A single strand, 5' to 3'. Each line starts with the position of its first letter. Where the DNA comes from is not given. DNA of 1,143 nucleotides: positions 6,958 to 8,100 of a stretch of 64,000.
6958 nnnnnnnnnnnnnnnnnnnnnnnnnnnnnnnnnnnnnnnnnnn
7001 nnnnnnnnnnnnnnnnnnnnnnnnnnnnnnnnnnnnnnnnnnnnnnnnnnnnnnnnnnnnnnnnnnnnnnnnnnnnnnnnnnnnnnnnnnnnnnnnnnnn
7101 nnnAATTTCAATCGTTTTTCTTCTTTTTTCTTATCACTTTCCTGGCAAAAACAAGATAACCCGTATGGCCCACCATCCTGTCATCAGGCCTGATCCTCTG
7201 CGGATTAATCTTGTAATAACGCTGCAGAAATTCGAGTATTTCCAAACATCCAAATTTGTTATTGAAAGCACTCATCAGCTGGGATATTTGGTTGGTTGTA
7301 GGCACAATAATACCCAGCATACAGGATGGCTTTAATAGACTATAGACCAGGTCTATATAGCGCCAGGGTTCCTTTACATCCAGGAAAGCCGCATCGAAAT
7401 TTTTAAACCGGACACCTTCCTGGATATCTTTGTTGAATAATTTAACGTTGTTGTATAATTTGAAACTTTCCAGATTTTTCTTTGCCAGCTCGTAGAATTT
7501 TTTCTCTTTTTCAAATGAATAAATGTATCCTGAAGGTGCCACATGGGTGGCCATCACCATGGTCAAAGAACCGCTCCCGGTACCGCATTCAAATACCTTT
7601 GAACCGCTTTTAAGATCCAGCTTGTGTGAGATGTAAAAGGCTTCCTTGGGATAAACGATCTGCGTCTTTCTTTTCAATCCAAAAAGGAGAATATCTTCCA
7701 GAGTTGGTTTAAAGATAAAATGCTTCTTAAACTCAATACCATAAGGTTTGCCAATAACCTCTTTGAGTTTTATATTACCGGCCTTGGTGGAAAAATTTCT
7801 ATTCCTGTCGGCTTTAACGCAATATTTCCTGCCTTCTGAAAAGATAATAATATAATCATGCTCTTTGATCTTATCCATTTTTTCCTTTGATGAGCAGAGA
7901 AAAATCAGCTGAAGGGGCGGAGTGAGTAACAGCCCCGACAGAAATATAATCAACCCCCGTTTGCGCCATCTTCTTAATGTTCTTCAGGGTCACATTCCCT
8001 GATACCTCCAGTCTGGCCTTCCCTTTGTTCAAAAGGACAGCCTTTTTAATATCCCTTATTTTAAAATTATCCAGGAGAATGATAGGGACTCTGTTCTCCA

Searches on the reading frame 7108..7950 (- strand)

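Call 20: search_protein_families(library=pfam, proteins=[window:7108-7950:-], max_evalue=0.001)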
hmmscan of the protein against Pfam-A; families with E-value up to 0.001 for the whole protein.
window:7108-7950:- (280 aa): 5 families
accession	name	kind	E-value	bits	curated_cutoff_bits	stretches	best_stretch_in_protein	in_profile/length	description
PF08704.16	GCD14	-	2.6e-30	106.3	26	1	79-254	5-185/247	tRNA methyltransferase complex GCD14 subunit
PF01135.25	PCMT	-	5e-10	39.9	20.3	1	106-188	64-146/210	Protein-L-isoaspartate(D-aspartate) O-methyltransferase (PCMT)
PF13847.12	Methyltransf_31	-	2.7e-08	34.1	27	1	114-230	2-127/145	Methyltransferase domain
PF13649.12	Methyltransf_25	-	0.00046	21.3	27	1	119-208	1-95/97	Methyltransferase domain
PF00398.26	RrnaAD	-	0.00075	19.1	24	1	107-177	22-86/263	Ribosomal RNA adenine dimethylase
